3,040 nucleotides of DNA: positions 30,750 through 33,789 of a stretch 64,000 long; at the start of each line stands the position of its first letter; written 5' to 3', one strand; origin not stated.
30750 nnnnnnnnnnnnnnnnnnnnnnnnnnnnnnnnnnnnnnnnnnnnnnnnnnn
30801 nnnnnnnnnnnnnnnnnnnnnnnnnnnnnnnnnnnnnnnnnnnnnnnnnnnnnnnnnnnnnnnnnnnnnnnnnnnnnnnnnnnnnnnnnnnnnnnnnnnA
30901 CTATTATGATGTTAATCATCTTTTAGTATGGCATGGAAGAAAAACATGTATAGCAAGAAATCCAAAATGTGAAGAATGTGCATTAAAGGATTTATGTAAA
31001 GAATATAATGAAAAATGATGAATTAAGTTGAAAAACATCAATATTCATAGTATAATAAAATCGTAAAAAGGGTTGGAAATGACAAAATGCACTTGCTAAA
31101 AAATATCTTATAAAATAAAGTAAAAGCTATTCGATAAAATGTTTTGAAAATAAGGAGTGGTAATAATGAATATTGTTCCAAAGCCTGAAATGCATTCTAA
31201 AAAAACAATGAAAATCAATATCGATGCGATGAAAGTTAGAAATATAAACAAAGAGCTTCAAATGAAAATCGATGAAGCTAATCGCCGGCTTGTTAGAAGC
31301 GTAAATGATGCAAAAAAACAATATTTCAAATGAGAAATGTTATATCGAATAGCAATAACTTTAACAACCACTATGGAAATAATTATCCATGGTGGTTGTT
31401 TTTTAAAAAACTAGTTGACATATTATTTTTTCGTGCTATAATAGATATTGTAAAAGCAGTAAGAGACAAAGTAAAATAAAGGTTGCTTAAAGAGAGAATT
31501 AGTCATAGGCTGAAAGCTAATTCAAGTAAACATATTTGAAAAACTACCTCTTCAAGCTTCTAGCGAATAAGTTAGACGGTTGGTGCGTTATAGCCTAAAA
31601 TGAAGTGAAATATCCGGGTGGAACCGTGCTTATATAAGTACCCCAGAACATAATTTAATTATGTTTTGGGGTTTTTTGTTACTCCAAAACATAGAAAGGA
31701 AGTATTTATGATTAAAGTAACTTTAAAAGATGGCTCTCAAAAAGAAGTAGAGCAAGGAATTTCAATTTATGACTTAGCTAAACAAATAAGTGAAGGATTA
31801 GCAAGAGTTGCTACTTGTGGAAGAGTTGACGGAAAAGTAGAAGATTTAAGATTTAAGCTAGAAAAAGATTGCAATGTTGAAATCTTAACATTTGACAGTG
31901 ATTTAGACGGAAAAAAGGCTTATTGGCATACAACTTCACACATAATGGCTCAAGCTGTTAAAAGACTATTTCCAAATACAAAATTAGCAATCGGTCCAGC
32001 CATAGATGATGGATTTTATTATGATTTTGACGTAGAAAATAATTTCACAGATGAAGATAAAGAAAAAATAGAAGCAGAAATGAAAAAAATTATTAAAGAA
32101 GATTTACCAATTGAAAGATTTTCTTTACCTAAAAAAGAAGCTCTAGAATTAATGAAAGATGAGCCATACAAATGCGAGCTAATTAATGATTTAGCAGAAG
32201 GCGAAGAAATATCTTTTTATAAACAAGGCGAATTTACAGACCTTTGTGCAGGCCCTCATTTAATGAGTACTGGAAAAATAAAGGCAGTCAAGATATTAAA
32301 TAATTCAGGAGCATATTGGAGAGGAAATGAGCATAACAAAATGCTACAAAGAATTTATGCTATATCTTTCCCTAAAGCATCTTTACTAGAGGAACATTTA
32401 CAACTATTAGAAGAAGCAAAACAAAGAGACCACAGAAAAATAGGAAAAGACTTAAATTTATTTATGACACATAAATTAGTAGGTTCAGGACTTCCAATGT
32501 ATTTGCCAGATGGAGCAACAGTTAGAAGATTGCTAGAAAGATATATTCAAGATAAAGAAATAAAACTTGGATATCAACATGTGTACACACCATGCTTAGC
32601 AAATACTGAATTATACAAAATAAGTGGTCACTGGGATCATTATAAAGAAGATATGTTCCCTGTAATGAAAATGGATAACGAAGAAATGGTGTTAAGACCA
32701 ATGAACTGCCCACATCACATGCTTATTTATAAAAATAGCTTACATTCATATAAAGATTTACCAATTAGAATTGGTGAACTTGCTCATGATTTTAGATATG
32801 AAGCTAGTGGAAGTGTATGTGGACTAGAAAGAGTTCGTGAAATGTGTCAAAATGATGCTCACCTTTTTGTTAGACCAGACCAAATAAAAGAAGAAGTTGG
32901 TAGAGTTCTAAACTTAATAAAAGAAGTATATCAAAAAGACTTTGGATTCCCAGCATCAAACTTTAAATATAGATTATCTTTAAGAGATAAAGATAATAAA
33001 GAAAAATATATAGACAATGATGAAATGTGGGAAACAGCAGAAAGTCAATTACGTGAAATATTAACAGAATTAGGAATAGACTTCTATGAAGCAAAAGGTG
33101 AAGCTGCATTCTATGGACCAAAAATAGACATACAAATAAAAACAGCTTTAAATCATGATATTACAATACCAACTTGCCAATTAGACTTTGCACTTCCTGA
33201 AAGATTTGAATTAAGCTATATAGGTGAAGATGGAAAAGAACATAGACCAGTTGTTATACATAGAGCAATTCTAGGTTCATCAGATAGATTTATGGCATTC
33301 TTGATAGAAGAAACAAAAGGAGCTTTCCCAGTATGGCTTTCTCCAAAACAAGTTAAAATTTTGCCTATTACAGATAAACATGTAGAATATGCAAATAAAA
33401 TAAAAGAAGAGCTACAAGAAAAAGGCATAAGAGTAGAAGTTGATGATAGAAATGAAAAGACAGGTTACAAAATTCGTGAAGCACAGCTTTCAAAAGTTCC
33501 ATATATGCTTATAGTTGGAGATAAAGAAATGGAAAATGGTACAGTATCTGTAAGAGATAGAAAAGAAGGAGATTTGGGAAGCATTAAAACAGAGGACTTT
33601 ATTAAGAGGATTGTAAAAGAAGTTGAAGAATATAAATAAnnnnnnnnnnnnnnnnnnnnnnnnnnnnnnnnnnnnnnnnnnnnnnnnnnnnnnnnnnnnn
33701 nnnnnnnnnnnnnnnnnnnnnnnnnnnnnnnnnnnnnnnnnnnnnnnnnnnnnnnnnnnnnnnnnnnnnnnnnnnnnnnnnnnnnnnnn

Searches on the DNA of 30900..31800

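Call 31: search_rna_families(source=window, start=30900, end=31800, threshold=evalue, max_evalue=1)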
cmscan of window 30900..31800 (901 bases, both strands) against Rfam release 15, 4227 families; matches with E-value up to 1: 4.
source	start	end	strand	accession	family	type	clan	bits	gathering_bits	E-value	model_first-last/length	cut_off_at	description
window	31450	31648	+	RF00230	T-box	Cis-reg; leader;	-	60.3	93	1.8e-12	1-219/219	no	T-box leader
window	31640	31697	-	RF02418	Spd-sr07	Gene; sRNA;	-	25.2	55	0.22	1-63/63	no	Streptococcus sRNA Spd-sr07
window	31616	31679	+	RF02399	NsiR1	Gene; sRNA;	-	21.2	39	0.14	1-60/60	no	Nitrogen stress-induced RNA 1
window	31276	31397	-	RF02908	rli30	Gene; antisense;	-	19.6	41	0.66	1-116/116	no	Listeria sRNA rli30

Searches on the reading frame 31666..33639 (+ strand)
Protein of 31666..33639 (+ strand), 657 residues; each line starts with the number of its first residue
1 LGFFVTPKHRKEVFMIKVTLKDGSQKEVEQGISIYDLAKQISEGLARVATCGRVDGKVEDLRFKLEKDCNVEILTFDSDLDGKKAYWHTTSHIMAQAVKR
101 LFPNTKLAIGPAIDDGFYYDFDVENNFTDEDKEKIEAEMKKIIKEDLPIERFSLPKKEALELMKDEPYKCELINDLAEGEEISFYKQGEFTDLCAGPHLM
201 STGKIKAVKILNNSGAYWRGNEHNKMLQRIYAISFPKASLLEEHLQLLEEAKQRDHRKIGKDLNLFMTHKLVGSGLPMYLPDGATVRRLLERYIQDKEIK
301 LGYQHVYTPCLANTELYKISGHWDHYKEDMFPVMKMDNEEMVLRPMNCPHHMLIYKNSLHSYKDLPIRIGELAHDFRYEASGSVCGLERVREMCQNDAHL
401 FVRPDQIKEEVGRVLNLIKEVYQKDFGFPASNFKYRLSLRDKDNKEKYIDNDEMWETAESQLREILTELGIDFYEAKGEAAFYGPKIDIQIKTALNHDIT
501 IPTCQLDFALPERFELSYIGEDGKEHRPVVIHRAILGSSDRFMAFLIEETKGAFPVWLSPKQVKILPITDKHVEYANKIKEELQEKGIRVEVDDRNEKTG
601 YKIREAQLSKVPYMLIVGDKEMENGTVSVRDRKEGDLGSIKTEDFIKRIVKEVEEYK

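Call 6: search_protein_families(library=ncbifam, proteins=[window:31666-33639:+], max_evalue=0.01)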
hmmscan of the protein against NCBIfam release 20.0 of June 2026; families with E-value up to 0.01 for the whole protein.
window:31666-33639:+ (657 aa): 21 families
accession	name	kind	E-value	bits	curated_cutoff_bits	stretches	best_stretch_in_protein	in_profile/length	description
TIGR00418.1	thrS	equivalog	6.8e-225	748.3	383.65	1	87-652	1-564/565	threonine--tRNA ligase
NF003068.0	PRK03991.1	equivalog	1.1e-72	245.3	484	1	249-656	192-595/613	threonine--tRNA ligase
NF006625.0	PRK09194.1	equivalog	1.9e-33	116.3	558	2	540-649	443-558/559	proline--tRNA ligase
NF008979.1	PRK12325.1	exception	3.4e-30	105.3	550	2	272-424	35-183/437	proline--tRNA ligase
TIGR00408.1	proS_fam_I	equivalog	6.7e-30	104.4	437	2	512-657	233-385/475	proline--tRNA ligase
TIGR00409.1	proS_fam_II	equivalog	1.4e-28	100.1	306.7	2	272-422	35-181/568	proline--tRNA ligase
NF011500.0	PRK14938.1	equivalog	3.1e-20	72.5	362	1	548-651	262-365/387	Ser-tRNA(Thr) hydrolase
TIGR00442.1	hisS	equivalog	1.3e-19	70.5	286.75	2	553-636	317-400/406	histidine--tRNA ligase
NF003211.1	PRK04173.1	equivalog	1.4e-15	57.2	312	2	554-641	358-446/454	glycine--tRNA ligase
TIGR00389.1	glyS_dimeric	equivalog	1.9e-14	53.1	243.3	1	554-650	465-562/565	glycine--tRNA ligase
TIGR00414.1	serS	equivalog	3.7e-10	39.4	301.65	1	249-424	135-313/418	serine--tRNA ligase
NF040865.1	a_tRNA_ed_AlaXM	equivalog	1.6e-09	37.9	300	1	87-213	97-219/234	alanyl-tRNA editing protein AlaXM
NF009085.0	PRK12420.1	equivalog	3.4e-09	36.6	540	1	562-640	340-417/426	histidine--tRNA ligase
TIGR00344.1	alaS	equivalog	3.9e-08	32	457.05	1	73-216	542-681/847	alanine--tRNA ligase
NF002436.0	PRK01584.1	equivalog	5.3e-07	28.5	529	1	80-212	449-577/595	alanine--tRNA ligase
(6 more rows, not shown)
